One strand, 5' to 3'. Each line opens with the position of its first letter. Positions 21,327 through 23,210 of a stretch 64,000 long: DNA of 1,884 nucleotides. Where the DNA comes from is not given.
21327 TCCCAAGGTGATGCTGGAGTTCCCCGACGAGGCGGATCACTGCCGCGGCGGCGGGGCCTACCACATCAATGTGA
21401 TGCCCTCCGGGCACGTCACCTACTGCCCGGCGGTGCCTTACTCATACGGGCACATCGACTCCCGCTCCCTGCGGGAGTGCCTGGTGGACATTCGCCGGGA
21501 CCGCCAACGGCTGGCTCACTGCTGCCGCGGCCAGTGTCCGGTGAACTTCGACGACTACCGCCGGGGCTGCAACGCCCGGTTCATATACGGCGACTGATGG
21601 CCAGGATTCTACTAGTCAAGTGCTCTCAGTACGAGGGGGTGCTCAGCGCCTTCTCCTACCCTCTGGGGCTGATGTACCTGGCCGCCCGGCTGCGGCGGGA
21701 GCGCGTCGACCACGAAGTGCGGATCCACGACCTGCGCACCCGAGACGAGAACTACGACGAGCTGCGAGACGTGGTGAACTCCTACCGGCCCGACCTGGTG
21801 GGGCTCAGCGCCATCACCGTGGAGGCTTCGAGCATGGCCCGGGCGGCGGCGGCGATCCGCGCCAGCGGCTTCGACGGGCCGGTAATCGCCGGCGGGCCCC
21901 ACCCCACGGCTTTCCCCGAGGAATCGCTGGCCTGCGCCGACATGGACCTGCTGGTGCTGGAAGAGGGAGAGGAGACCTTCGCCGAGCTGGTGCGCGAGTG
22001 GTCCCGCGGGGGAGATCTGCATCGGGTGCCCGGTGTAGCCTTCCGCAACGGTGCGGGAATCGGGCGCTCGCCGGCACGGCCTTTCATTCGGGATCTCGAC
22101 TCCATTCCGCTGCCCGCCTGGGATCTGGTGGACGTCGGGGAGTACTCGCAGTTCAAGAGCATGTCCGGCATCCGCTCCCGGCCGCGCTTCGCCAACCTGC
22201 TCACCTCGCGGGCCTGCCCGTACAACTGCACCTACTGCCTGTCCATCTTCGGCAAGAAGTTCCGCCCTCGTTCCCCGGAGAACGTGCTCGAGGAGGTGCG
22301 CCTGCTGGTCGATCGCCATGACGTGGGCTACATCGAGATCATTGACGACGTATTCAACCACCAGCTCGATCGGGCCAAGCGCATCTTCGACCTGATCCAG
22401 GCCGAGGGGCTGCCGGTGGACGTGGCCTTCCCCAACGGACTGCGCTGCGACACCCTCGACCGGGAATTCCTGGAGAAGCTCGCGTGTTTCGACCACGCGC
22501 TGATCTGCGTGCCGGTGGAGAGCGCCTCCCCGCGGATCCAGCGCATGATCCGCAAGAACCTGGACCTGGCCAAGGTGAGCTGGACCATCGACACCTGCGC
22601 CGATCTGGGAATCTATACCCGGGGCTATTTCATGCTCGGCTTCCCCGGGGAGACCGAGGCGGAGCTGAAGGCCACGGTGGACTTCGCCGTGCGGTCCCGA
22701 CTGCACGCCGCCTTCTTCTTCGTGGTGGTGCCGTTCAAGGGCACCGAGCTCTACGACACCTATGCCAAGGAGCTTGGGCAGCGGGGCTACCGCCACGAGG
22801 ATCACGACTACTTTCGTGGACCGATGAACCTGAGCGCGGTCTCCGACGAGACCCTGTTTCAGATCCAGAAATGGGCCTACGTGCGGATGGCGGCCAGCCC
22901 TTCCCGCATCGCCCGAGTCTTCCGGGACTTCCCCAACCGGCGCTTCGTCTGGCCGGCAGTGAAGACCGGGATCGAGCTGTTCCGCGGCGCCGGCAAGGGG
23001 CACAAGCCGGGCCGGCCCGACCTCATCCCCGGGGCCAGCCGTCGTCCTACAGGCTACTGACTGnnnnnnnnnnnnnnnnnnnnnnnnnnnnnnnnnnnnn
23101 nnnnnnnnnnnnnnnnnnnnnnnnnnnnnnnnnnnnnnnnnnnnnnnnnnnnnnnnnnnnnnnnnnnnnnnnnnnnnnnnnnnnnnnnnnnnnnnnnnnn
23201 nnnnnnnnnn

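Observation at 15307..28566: Undescribed radical-SAM-rich envelope lipid/glycan modification cluster inserted after uvrC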

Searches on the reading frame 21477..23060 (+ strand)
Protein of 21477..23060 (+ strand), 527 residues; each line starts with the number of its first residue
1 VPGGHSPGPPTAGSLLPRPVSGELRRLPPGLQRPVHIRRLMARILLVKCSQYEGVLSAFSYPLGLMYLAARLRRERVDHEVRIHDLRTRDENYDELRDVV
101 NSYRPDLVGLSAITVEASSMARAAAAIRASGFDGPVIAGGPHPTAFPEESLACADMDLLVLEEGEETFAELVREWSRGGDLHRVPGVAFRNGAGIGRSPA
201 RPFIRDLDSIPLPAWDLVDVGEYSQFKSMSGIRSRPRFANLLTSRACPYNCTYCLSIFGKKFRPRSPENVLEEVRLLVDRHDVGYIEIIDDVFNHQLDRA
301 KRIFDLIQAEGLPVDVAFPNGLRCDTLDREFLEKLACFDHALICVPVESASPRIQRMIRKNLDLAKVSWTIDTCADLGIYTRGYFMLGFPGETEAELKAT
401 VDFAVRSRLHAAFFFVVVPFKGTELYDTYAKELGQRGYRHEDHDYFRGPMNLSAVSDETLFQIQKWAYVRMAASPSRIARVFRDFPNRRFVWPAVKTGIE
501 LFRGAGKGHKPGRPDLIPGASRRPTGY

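Call 3: search_protein_families(library=pfam, proteins=[window:21477-23060:+], max_evalue=0.01)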
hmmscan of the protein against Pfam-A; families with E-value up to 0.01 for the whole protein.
window:21477-23060:+ (527 aa): 2 families
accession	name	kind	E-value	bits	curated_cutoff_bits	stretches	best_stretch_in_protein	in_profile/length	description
PF04055.27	Radical_SAM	-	4.1e-19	69.8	29.5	1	243-404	3-166/166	Radical SAM superfamily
PF02310.24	B12-binding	-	1.6e-18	67.2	32.1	1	60-172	12-121/121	B12 binding domain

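Call 5: search_protein_families(library=ncbifam, proteins=[window:21477-23060:+], max_evalue=0.01)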
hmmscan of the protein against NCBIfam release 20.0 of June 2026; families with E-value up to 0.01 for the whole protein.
window:21477-23060:+ (527 aa): 22 families
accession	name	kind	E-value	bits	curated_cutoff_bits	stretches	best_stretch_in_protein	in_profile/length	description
NF050148.1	rSAM_ApyD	equivalog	4.3e-41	141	750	1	63-441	26-405/645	RiPP biosynthesis radical SAM protein ApyD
NF038361.1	rSAM_Sden_1168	equivalog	1.9e-36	125.8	575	1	43-458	64-502/560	Sden_1168 family B12-binding radical SAM P-methyltransferase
TIGR03471.1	HpnJ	equivalog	1.3e-35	123.2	577.6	1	58-480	30-441/472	hopanoid biosynthesis associated radical SAM protein HpnJ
TIGR02026.1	BchE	equivalog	6.6e-34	117.6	481.35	1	61-483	21-439/497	magnesium-protoporphyrin IX monomethyl ester anaerobic oxidative cyclase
TIGR04013.1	B12_SAM_MJ_1487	hypoth_equivalog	8.9e-31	107.1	251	1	90-432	29-360/382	TIGR04013 family B12-binding domain/radical SAM domain-containing protein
TIGR04072.2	rSAM_ladder_B12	equivalog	2.9e-30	105.3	360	2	237-428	179-371/443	lipid biosynthesis B12-binding/radical SAM protein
TIGR04014.1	B12_SAM_MJ_0865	equivalog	1.4e-27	96.6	360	1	130-428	65-357/434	methyl-coenzyme M reductase glutamine C-methyltransferase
TIGR04479.1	bcpD_PhpK_rSAM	subfamily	5.9e-25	87.6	600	1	63-406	73-408/504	PhpK family radical SAM P-methyltransferase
TIGR04385.1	B12_rSAM_cofa1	equivalog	1e-23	84.3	450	1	43-401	1-358/438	B12 lower ligand biosynthesis radical SAM protein BzaD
TIGR04367.1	HpnR_B12_rSAM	equivalog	4.3e-22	78.3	650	1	62-442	22-386/490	hopanoid C-3 methylase HpnR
TIGR04295.1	B12_rSAM_oligo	hypoth_equivalog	7e-22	77.7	400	1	61-382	24-331/422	TIGR04295 family B12-binding domain-containing radical SAM protein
NF033712.0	B12_rSAM_KedN5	subfamily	6.2e-20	70.9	700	1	58-293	13-251/624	KedN5 family methylcobalamin-dependent radical SAM C-methyltransferase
NF033070.1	rSAM_AprD4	equivalog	1.4e-16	60.5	500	1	182-428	146-389/456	AprD4 family radical SAM diol-dehydratase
TIGR03975.1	rSAM_ocin_1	subfamily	1.9e-15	56.4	281.85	1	100-398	124-421/606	RiPP maturation radical SAM C-methyltransferase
TIGR04190.1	B12_SAM_Ta0216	equivalog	3.8e-12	45.6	500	1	61-405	36-392/554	TIGR04190 family B12-binding domain/radical SAM domain protein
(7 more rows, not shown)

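Call 9: find_encoding_contigs(protein=window:21597-23060:+, flank=10000, max_places=6)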
Protein window:21597-23060:+ (487 aa): 2 contigs read that carry it; 2 places shown.
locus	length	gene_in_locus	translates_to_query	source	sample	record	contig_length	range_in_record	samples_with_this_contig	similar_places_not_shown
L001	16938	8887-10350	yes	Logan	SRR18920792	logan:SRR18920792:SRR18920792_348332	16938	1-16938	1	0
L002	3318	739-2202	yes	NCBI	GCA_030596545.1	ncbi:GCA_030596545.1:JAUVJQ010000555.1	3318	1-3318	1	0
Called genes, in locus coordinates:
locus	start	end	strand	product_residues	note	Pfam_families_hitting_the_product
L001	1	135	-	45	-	?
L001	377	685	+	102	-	PF00216:Bac_DNA_binding, PF18291:HU-HIG (weak)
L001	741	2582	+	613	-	PF01541:GIY-YIG, PF27096:UvrC_M, PF02151:UVR (weak), PF22920:UvrC_RNaseH, PF08459:UvrC_RNaseH_dom, PF00633:HHH (faint), PF12826:HHH_2 (weak), PF14520:HHH_5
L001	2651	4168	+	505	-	PF00884:Sulfatase, PF01663:Phosphodiest, PF16347:SGSH_C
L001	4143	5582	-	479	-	PF00884:Sulfatase, PF01663:Phosphodiest, PF16347:SGSH_C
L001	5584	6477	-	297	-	PF04055:Radical_SAM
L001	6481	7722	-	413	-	PF04055:Radical_SAM, PF13186:SPASM (weak)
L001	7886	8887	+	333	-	PF04055:Radical_SAM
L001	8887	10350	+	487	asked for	PF02310:B12-binding, PF04055:Radical_SAM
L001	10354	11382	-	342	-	-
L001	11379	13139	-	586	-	-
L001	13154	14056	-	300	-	PF01040:UbiA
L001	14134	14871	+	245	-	PF00535:Glycos_transf_2, PF10111:Glyco_tranf_2_2 (weak), PF13641:Glyco_tranf_2_3 (weak)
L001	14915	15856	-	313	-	PF01073:3Beta_HSD, PF01370:Epimerase, PF02719:Polysacc_synt_2 (faint), PF04321:RmlD_sub_bind (weak), PF08659:KR (faint), PF16363:GDP_Man_Dehyd, PF07993:NAD_binding_4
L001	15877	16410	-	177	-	PF00226:DnaJ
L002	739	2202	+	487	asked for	PF02310:B12-binding, PF04055:Radical_SAM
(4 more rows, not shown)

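Call 37: search_solved_structures(query=window:21597-23060:+, max_evalue=0.001)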
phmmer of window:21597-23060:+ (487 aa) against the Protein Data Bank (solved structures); distinct sequences matched with E-value up to 0.001: 8.
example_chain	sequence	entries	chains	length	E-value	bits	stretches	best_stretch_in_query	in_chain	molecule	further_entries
9ccb_A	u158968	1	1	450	3e-19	72.3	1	94-425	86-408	Radical SAM core domain-containing protein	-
6fd2_B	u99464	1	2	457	2.8e-14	56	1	139-388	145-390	Putative apramycin biosynthetic oxidoreductase 4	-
7kdx_A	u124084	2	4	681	5.4e-08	35.2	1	63-356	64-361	Methyltransferase TokK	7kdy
9n1b_A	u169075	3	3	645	3e-07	32.8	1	20-253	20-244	Radical SAM protein | Radical SAM enzyme CysS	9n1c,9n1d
5ul2_A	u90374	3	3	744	4.6e-05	25.6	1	28-258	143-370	OxsB protein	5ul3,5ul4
4jc0_A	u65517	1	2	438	0.00011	24.3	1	189-388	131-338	Ribosomal protein S12 methylthiotransferase RimO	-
2qgq_A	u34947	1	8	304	0.00015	23.8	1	198-388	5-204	Protein TM_1862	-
6wte_A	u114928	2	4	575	0.00023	23.2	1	92-364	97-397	B12-binding domain-containing protein | Tryptophan-C2-methyltransferase containing B12-binding domain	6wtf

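Call 42: find_homologous_proteins(query=window:21597-23060:+)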
Query window:21597-23060:+ (487 aa): 722 proteins with E <= 0.001 among 8000 candidates; the best 120 are listed.
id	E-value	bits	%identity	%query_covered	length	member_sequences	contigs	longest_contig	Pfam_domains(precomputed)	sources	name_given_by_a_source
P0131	0.0e+0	1125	100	100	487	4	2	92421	PF04055.28,PF02310.25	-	-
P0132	4.1e-201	687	62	99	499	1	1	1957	PF04055.28,PF02310.25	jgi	jgi:anaerobic magnesium-protoporphyrin IX monomethyl ester cyclase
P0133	1.7e-196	672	60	99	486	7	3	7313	PF04055.28,PF02310.25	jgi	jgi:anaerobic magnesium-protoporphyrin IX monomethyl ester cyclase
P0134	1.2e-194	666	60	99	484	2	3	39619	PF04055.28,PF02310.25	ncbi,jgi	jgi:radical SAM superfamily enzyme YgiQ (UPF0313 family)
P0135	1.5e-185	636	57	99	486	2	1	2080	PF04055.28,PF02310.25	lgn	-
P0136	2.2e-185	635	57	100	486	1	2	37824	PF04055.28,PF02310.25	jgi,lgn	-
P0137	1.2e-183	629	57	100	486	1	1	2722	PF04055.28,PF02310.25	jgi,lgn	-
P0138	3.8e-183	628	57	97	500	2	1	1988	PF04055.28,PF02310.25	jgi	jgi:anaerobic magnesium-protoporphyrin IX monomethyl ester cyclase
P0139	1.3e-181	623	57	99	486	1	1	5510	PF04055.28,PF02310.25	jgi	-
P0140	3.0e-178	612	56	97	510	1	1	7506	PF04055.28,PF02310.25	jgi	jgi:anaerobic magnesium-protoporphyrin IX monomethyl ester cyclase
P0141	7.9e-177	607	57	93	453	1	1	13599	PF04055.28,PF02310.25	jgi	-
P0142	1.1e-173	597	55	98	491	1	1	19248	PF04055.28,PF02310.25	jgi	jgi:anaerobic magnesium-protoporphyrin IX monomethyl ester cyclase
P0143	2.5e-169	582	53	97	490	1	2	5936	PF04055.28,PF02310.25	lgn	-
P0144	2.4e-167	576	55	94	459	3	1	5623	PF04055.28,PF02310.25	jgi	jgi:radical SAM superfamily enzyme YgiQ (UPF0313 family)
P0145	2.2e-163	563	60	84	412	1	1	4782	PF04055.28,PF02310.25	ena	-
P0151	4.5e-123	430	45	92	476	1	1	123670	PF04055.28,PF02310.25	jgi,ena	-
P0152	2.4e-122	427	46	96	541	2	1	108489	PF04055.28,PF02310.25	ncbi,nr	ncbi:MAG: B12-binding domain-containing radical SAM protein [Nitrospirae bacterium]|nr:B12-binding d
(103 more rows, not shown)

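Call 43: find_encoding_contigs(protein=P0134, flank=10000, max_places=2)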
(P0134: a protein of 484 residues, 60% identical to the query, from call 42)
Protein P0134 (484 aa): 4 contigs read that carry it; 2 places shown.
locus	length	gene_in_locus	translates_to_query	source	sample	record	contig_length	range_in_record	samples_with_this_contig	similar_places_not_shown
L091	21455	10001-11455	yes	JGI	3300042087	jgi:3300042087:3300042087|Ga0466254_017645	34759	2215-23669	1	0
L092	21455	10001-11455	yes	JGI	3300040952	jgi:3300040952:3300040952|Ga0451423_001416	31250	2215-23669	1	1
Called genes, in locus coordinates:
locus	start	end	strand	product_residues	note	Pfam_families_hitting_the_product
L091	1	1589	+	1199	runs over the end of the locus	PF11617:Cu-binding_MopE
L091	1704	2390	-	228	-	PF02517:Rce1-like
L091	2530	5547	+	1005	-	PF22352:K319L-like_PKD (weak)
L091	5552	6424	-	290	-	PF13145:Rotamase_2, PF13616:Rotamase_3, PF00639:Rotamase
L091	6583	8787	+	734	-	-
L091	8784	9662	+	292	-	PF01040:UbiA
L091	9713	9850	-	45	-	-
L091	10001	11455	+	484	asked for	PF02310:B12-binding, PF04055:Radical_SAM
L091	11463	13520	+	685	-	PF13424:TPR_12 (weak), PF13432:TPR_16 (weak), PF14559:TPR_19 (weak), PF13424:TPR_12 (weak), PF13432:TPR_16, PF14559:TPR_19, PF13432:TPR_16, PF14559:TPR_19, +18 more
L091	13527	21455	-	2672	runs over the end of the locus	PF00526:Dicty_CTDC (weak), PF01833:TIG (weak)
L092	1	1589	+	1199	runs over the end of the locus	PF11617:Cu-binding_MopE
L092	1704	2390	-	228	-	PF02517:Rce1-like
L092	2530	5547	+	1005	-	PF22352:K319L-like_PKD (weak)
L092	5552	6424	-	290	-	PF13145:Rotamase_2, PF13616:Rotamase_3, PF00639:Rotamase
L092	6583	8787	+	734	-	-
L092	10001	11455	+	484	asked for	PF02310:B12-binding, PF04055:Radical_SAM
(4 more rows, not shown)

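Call 44: find_encoding_contigs(protein=P0136, flank=10000, max_places=2)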
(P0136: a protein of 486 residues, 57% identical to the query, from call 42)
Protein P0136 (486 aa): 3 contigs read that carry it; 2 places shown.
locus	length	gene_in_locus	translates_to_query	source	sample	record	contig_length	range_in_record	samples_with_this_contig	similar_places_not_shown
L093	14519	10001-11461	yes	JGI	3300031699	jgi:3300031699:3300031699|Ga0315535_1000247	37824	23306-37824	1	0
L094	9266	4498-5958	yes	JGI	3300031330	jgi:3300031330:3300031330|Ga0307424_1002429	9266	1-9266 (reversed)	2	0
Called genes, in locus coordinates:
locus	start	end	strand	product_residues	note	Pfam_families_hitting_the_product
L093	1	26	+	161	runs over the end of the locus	PF00588:SpoU_methylase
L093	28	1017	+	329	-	PF00849:PseudoU_synth_2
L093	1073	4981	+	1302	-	PF11617:Cu-binding_MopE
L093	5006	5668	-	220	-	PF02517:Rce1-like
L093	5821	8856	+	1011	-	PF22352:K319L-like_PKD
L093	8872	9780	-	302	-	PF13623:SurA_N_2 (weak), PF13624:SurA_N_3 (faint), PF13145:Rotamase_2, PF13616:Rotamase_3, PF00639:Rotamase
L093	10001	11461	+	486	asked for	PF02310:B12-binding, PF04055:Radical_SAM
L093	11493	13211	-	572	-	-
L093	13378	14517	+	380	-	?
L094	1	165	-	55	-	?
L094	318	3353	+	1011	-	PF22352:K319L-like_PKD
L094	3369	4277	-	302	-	PF13623:SurA_N_2 (weak), PF13624:SurA_N_3 (faint), PF13145:Rotamase_2, PF13616:Rotamase_3, PF00639:Rotamase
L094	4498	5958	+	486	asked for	PF02310:B12-binding, PF04055:Radical_SAM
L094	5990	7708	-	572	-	-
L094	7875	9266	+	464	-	?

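Call 56: search_protein_families(library=pfam, proteins=[L091:6583-8787:+, L093:11493-13211:-], max_evalue=0.01)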
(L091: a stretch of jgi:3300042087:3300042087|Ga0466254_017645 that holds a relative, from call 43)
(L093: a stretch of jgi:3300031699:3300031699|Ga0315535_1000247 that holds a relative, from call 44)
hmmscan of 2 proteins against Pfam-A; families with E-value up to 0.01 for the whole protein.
L091:6583-8787:+ (734 aa): 0 families

L093:11493-13211:- (572 aa): 1 family
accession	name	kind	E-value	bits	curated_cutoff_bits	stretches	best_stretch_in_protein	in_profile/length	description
PF19529.4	DUF6057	-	0.00087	18.7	29.8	0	104-282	75-253/569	Family of unknown function (DUF6057)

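Call 64: find_encoding_contigs(protein=P0152, flank=10000, max_places=1)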
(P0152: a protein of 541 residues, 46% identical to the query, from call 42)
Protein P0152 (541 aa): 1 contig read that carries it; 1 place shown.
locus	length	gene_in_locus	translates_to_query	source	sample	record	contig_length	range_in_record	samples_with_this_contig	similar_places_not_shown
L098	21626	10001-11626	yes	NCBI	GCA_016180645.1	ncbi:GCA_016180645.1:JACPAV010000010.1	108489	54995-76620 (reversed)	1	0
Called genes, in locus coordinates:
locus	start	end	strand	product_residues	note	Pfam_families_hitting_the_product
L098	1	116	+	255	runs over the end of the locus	PF00535:Glycos_transf_2, PF13641:Glyco_tranf_2_3 (weak)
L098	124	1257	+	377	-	PF13439:Glyco_transf_4, PF13579:Glyco_trans_4_4, PF09314:DUF1972, PF00534:Glycos_transf_1, PF13692:Glyco_trans_1_4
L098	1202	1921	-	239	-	PF00535:Glycos_transf_2, PF13641:Glyco_tranf_2_3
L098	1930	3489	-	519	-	-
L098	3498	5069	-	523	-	-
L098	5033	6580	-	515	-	-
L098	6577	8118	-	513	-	PF13231:PMT_2 (faint)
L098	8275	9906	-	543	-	PF02310:B12-binding, PF04055:Radical_SAM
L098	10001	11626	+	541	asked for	PF02310:B12-binding, PF04055:Radical_SAM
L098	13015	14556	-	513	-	PF13231:PMT_2 (weak)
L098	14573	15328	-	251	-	-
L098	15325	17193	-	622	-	PF11028:TMEM260_N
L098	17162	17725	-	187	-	-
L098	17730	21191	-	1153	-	-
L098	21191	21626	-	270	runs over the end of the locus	PF07963:N_methyl (faint)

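Call 65: find_encoding_contigs(protein=P0151, flank=10000, max_places=1)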
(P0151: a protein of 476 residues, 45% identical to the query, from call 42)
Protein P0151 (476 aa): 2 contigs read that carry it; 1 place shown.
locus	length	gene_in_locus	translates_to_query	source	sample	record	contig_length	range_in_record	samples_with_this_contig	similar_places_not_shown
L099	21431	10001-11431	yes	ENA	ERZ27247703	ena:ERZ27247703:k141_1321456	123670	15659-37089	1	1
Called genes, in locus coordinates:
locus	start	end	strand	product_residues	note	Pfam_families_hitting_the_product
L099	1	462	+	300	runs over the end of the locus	PF00294:PfkB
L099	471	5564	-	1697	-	PF12895:ANAPC3 (faint), PF13176:TPR_7 (faint), PF13371:TPR_9 (faint), PF13424:TPR_12 (faint), PF13428:TPR_14 (faint), PF14559:TPR_19 (faint), PF00515:TPR_1 (faint), PF07719:TPR_2 (faint), +10 more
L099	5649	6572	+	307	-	PF03308:MeaB, PF00009:GTP_EFTU (faint), PF02492:cobW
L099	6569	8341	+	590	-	PF19289:PmbA_TldD_3rd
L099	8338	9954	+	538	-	-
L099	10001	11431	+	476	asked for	PF02310:B12-binding, PF04055:Radical_SAM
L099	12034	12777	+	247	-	PF00535:Glycos_transf_2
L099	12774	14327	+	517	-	PF13231:PMT_2 (weak)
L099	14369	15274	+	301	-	-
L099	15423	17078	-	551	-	-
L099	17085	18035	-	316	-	PF13489:Methyltransf_23, PF07021:MetW (weak), PF08241:Methyltransf_11, PF08242:Methyltransf_12, PF13649:Methyltransf_25, PF13847:Methyltransf_31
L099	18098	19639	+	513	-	PF02310:B12-binding, PF04055:Radical_SAM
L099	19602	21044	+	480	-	PF02310:B12-binding, PF04055:Radical_SAM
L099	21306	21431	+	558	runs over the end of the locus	PF13231:PMT_2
